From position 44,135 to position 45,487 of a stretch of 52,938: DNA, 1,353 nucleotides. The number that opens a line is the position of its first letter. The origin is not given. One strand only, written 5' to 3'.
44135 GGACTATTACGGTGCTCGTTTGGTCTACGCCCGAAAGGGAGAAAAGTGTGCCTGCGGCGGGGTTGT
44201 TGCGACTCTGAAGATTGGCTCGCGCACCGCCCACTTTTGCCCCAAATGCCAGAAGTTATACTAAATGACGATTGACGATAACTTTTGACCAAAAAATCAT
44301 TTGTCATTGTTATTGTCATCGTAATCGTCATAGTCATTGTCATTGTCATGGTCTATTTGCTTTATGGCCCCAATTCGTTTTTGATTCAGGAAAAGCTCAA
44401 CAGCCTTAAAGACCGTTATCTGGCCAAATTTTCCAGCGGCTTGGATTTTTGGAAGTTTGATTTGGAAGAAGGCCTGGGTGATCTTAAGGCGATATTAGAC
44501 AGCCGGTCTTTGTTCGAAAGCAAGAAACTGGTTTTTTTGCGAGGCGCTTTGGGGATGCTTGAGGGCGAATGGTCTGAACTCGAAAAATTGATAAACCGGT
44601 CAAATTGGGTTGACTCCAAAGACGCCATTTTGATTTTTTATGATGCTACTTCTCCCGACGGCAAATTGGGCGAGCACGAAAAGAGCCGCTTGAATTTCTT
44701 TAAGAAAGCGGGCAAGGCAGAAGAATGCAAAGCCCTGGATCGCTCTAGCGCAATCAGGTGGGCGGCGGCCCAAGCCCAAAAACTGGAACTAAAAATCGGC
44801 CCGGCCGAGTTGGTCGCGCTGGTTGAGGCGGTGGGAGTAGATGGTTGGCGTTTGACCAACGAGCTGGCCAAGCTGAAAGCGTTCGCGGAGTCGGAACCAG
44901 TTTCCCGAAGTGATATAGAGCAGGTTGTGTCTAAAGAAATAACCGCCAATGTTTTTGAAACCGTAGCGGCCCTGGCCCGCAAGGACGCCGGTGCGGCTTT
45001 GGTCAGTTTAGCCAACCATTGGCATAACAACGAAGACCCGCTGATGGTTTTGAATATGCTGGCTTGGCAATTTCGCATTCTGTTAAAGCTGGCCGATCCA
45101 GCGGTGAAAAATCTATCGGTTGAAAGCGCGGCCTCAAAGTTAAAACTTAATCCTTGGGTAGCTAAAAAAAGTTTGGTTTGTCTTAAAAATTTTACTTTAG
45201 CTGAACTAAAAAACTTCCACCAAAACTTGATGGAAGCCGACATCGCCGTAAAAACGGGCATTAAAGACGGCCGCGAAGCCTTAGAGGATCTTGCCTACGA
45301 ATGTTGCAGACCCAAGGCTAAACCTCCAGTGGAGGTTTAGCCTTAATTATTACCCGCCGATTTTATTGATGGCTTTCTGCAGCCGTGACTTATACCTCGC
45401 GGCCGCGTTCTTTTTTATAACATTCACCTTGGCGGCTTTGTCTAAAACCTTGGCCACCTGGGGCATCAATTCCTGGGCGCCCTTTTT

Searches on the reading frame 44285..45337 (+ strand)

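Call 100: search_protein_families(library=pfam, proteins=[window:44285-45337:+], max_evalue=0.001)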
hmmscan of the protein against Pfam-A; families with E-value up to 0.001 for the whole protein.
window:44285-45337:+ (351 aa): 2 families
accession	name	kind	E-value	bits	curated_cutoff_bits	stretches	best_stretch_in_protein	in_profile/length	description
PF21694.2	DNA_pol3_delta_C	-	2.5e-20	73.1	27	1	221-337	2-118/121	DNA polymerase III delta subunit, C-terminal domain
PF06144.19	DNA_pol3_delta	-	2e-05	25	21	1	24-142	1-117/124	DNA polymerase III, delta subunit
